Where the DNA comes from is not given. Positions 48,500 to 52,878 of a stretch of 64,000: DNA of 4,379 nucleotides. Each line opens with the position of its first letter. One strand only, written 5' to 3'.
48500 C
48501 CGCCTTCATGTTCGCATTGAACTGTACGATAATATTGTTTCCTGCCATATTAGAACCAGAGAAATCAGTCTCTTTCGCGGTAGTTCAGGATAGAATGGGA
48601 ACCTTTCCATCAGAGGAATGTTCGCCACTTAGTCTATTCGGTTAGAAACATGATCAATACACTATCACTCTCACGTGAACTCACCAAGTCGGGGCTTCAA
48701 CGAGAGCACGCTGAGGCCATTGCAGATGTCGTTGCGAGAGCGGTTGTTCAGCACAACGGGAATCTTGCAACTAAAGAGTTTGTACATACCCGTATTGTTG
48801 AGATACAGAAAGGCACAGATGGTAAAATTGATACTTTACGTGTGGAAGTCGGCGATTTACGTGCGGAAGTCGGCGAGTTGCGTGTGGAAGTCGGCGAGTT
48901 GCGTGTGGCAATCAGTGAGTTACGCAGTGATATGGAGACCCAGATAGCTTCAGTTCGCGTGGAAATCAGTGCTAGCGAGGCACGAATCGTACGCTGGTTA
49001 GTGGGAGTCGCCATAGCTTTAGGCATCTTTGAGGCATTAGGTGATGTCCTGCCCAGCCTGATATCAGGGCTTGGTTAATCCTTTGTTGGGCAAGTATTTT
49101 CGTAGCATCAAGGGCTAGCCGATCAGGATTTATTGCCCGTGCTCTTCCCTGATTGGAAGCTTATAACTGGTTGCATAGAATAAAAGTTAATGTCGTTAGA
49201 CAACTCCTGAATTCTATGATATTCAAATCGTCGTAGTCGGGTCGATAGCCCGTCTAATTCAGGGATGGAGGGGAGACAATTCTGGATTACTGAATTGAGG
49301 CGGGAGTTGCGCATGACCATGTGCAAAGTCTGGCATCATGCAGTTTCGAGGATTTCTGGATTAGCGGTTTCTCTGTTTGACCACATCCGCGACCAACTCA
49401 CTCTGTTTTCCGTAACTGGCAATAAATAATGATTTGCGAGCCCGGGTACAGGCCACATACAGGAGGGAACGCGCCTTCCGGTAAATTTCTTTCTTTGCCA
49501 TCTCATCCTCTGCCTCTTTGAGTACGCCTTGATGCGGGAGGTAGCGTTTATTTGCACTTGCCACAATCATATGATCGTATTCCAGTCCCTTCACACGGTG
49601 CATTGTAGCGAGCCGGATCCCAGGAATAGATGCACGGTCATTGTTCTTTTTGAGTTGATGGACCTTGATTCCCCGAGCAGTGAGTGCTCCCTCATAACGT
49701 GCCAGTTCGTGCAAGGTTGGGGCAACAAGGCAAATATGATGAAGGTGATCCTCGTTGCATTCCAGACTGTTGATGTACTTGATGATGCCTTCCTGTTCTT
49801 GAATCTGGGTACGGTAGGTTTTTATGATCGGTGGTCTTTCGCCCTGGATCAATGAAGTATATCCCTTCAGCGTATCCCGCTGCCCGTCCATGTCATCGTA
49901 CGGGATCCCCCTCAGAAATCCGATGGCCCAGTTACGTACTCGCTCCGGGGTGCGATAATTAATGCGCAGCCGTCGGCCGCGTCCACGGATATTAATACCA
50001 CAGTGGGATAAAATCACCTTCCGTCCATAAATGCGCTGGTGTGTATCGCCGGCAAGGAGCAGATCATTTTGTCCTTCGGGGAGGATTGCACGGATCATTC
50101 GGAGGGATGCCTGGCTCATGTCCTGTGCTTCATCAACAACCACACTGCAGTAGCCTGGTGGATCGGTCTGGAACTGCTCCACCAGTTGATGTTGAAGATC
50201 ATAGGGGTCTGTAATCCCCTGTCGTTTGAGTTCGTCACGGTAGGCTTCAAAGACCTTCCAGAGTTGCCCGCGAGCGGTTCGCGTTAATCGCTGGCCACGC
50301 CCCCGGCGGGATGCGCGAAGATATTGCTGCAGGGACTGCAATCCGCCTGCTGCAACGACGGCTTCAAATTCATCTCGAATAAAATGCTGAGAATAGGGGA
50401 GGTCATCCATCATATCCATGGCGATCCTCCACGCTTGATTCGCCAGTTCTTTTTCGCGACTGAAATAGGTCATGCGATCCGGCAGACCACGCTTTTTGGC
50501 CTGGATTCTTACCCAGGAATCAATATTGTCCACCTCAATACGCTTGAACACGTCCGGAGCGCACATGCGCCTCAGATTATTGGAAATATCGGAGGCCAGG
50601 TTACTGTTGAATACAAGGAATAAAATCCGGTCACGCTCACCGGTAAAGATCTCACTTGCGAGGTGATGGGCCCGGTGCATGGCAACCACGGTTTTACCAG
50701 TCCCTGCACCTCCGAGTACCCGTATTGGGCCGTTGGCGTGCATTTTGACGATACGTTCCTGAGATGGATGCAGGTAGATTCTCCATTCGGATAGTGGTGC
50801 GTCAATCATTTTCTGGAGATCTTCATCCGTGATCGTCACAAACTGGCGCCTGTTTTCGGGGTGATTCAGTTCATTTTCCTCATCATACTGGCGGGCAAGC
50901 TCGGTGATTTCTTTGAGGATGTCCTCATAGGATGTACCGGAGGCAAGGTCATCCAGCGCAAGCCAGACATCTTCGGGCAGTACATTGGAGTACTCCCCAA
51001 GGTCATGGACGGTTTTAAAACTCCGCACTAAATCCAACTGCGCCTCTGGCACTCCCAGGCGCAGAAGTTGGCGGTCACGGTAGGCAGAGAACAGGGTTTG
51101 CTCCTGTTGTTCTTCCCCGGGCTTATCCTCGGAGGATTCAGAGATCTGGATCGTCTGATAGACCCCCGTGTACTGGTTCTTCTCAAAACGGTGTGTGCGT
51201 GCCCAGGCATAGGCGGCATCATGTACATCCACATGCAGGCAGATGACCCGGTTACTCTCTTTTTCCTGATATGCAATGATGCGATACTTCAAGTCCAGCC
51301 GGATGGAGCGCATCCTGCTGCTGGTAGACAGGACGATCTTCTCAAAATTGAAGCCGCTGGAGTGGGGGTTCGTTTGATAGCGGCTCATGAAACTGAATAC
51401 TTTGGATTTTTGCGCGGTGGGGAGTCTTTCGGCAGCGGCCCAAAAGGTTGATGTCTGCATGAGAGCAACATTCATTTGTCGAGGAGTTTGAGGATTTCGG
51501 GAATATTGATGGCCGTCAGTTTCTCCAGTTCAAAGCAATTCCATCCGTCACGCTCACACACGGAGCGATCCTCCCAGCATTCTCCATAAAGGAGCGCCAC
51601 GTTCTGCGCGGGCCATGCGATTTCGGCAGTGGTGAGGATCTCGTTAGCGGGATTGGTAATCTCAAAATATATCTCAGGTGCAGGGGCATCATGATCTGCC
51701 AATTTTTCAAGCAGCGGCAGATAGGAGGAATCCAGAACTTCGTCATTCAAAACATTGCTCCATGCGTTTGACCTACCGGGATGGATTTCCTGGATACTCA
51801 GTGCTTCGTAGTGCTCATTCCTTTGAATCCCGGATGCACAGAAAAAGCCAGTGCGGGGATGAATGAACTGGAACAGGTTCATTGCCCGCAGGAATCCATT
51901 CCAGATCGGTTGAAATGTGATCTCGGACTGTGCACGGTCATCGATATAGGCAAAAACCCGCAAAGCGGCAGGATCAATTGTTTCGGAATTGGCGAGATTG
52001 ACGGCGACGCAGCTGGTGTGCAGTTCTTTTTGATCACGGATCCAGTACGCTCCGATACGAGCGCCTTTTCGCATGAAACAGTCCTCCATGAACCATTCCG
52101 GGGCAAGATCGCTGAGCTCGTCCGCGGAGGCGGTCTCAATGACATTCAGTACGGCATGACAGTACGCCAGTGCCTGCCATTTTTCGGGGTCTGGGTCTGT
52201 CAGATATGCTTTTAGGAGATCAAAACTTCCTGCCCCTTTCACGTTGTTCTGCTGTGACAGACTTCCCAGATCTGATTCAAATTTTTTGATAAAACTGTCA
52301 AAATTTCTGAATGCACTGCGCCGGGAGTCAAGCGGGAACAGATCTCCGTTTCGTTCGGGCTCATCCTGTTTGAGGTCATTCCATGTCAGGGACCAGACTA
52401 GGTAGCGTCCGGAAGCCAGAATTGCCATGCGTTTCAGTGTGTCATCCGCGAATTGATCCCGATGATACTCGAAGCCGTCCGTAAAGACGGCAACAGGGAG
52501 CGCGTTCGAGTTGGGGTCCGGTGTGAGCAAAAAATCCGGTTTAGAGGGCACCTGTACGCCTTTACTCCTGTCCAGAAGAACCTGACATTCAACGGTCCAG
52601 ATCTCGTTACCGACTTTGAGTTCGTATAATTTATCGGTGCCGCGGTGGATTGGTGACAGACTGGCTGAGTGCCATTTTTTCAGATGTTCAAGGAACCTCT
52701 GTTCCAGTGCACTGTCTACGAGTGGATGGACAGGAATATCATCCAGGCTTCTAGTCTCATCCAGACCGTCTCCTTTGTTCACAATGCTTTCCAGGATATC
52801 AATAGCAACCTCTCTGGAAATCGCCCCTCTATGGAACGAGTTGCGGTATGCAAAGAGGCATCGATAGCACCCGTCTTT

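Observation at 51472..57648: Single 2058-aa polypeptide combining a helicase, DUF1998 and a Vsr/DUF559-like endonuclease module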

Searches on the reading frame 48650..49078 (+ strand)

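Call 24: search_protein_families(library=pfam, proteins=[window:48650-49078:+], max_evalue=1)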
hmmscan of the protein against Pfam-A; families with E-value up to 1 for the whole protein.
window:48650-49078:+ (142 aa): 11 families
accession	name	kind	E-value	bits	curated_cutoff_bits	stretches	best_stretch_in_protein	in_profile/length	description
PF07798.16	CCDC90-like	-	2e-09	38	33.5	2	68-125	108-165/175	Coiled-coil domain-containing protein 90-like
PF15397.11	DUF4618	-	0.0041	17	34.9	1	14-88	156-230/258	Domain of unknown function (DUF4618)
PF09789.14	CC149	-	0.009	15.8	30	1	6-97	13-100/316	Coiled-coil domain-containing protein 149-A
PF05701.16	WEMBL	-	0.026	13.7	35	1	42-100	284-335/562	Weak chloroplast movement under blue light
PF07926.17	TPR_MLP1_2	-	0.028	14.9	36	1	59-113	58-112/129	TPR/MLP1/MLP2-like protein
PF19380.4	DUF5955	-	0.037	14.8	27.1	1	55-134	3-77/88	Family of unknown function (DUF5955)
PF10473.14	CENP-F_leu_zip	-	0.1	13.1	34.5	1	7-93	29-101/140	Leucine-rich repeats of kinetochore protein Cenp-F/LEK1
PF06005.17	ZapB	-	0.12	13.3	31.5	1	59-97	19-57/71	Cell division protein ZapB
PF00486.34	Trans_reg_C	-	0.16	12.5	26.2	0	32-76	17-59/77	Transcriptional regulatory protein, C terminal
PF00038.26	Filament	-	0.17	12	40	1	56-112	215-271/313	Intermediate filament protein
PF16888.10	YwqH-like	-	0.18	12.5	33.7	0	59-93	4-38/123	YwqH-like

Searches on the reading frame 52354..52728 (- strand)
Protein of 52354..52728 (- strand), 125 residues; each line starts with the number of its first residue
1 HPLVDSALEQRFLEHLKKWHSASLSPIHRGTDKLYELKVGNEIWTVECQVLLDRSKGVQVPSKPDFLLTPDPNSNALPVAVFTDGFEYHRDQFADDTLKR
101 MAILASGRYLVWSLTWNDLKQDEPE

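Call 34: search_solved_structures(query=A3, max_evalue=10, show_alignments=3)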
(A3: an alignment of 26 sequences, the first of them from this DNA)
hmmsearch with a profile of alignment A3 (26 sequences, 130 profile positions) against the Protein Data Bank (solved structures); distinct sequences matched with E-value up to 10: 2.
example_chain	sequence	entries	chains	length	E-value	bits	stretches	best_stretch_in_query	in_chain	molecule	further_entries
6w90_A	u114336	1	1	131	0.24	14.6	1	3-69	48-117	NTF2 fold protein loop-helix-loop design NT-9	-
9x9r_A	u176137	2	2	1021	0.33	14.1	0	41-73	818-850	Chitodextrinase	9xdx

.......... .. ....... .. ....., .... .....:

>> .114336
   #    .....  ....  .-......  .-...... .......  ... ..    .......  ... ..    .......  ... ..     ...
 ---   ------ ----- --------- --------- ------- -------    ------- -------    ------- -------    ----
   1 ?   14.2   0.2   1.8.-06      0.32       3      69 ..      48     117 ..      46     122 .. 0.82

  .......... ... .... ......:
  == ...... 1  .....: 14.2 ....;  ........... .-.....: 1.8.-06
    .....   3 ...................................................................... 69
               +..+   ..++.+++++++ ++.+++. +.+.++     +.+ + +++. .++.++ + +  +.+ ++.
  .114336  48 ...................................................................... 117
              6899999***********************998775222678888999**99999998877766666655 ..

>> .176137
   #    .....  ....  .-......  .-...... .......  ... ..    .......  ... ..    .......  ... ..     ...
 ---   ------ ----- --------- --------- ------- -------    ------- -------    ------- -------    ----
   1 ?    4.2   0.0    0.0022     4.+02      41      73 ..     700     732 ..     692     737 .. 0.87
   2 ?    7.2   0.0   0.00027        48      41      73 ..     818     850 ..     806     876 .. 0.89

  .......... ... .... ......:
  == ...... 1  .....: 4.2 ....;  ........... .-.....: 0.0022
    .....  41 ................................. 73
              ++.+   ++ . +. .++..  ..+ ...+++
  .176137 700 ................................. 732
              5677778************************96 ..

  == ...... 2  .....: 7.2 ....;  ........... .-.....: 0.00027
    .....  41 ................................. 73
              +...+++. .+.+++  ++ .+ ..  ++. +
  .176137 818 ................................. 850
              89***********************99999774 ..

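Call 43: predict_structure(alignment_id=A3)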
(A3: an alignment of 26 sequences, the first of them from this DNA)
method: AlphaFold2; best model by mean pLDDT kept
length: 125 residues; sequences in the alignment: 26
mean_pLDDT: 87.5   pTM: 0.81
mean pLDDT of the five models: 87.5, 86.1, 85.8, 85.6, 85.4
residues with pLDDT >= 90: 70; 70-90: 41; 50-70: 13; < 50: 1
segments of 3 or more residues with pLDDT < 50: none
pLDDT, mean of each block of 10 residues (from residue 1): 73 86 90 91 94 97 96 95 73 88 97 86 54
secondary structure, 60 per line:
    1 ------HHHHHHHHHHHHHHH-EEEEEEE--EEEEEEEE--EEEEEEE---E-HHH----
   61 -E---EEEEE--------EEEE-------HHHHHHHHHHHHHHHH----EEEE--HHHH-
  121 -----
elements in order: H7-21 E23-29 E32-39 E42-48 E66-70 E79-82 H90-105 E110-113 H116-119

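Call 48: fold_search(model_id=the predicted structure, library=pdb)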
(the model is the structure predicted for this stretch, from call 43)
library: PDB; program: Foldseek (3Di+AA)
matches with E <= 10: 376; with E <= 0.001: 0
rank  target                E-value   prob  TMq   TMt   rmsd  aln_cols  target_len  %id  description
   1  1f1z_A                5.6e-02  0.97  0.53  0.28   5.5       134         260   15  TNSA, a catalytic component of the TN7 transposition system (released 2000-06-28)
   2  1t0f_B                9.2e-02  0.94  0.43  0.23   5.8        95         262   14  Crystal Structure of the TnsA/TnsC(504-555) complex (released 2004-11-09)
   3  8fg6_B                3.7e-01  0.16  0.20  0.17   9.8       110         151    5  Design of amyloidogenic peptide traps (released 2024-03-20)
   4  1u0k_B                4.8e-01  0.08  0.20  0.11  12.9       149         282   13  The structure of a Predicted Epimerase PA4716 from Pseudomonas aeruginosa (released 2004-09-14)
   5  4qbn_A                6.1e-01  0.28  0.34  0.43   6.6       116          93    7  VRR_NUC domain (released 2014-09-10)
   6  3tyk                  6.5e-01  0.41  0.22  0.10   4.2        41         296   12  Crystal structure of aminoglycoside phosphotransferase APH(4)-Ia (released 2011-10-12)
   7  3wwo_A                7.0e-01  0.06  0.20  0.11  15.7       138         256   12  S-selective hydroxynitrile lyase from Baliospermum montanum (apo1) (released 2014-10-22)
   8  3wwp_G                7.0e-01  0.06  0.21  0.11  15.2       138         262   13  S-selective hydroxynitrile lyase from Baliospermum montanum (apo2) (released 2014-10-22)
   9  8s54_R                7.9e-01  0.06  0.21  0.19  15.7       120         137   11  RNA polymerase II early elongation complex bound to TFIIE and TFIIF - state b (composite structure) (released 2024-04-17)
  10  3wwp_R                7.9e-01  0.06  0.21  0.11  15.3       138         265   13  S-selective hydroxynitrile lyase from Baliospermum montanum (apo2) (released 2014-10-22)
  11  3wwp_B                9.0e-01  0.05  0.20  0.11  15.3       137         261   13  S-selective hydroxynitrile lyase from Baliospermum montanum (apo2) (released 2014-10-22)
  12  3wwp_A                9.0e-01  0.05  0.20  0.11  16.0       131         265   12  S-selective hydroxynitrile lyase from Baliospermum montanum (apo2) (released 2014-10-22)
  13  3wwp_M                1.0e+00  0.05  0.21  0.12  15.8       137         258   13  S-selective hydroxynitrile lyase from Baliospermum montanum (apo2) (released 2014-10-22)
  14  3w0s                  1.1e+00  0.21  0.22  0.11   4.7        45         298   18  Crystal structure of aminoglycoside phosphotransferase APH(4)-Ia, ternary complex with AMP-PNP and hygromycin B (released 2013-08-07)
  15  5mu3_B                1.1e+00  0.15  0.22  0.18   6.7        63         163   11  Crystal structure of Ctf19-Mcm21 kinetochore assembly bound with Ctf19-Mcm21 binding motif of central kinetochore subu (released 2017-11-01)
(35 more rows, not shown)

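Call 51: search_protein_families(library=pfam, alignment_id=A3, max_evalue=10)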
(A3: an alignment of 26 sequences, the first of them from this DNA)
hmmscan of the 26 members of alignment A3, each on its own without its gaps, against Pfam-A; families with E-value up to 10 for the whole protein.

A. member 1, seq(125 aa): 0 families

B. families by the number of members that match (of 26 scanned): 3 families
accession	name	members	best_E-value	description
PF18741.7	MTES_1575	4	0.001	REase_MTES_1575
PF02923.21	BamHI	1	0.21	Restriction endonuclease BamHI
PF02070.20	NMU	1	3.4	Neuromedin U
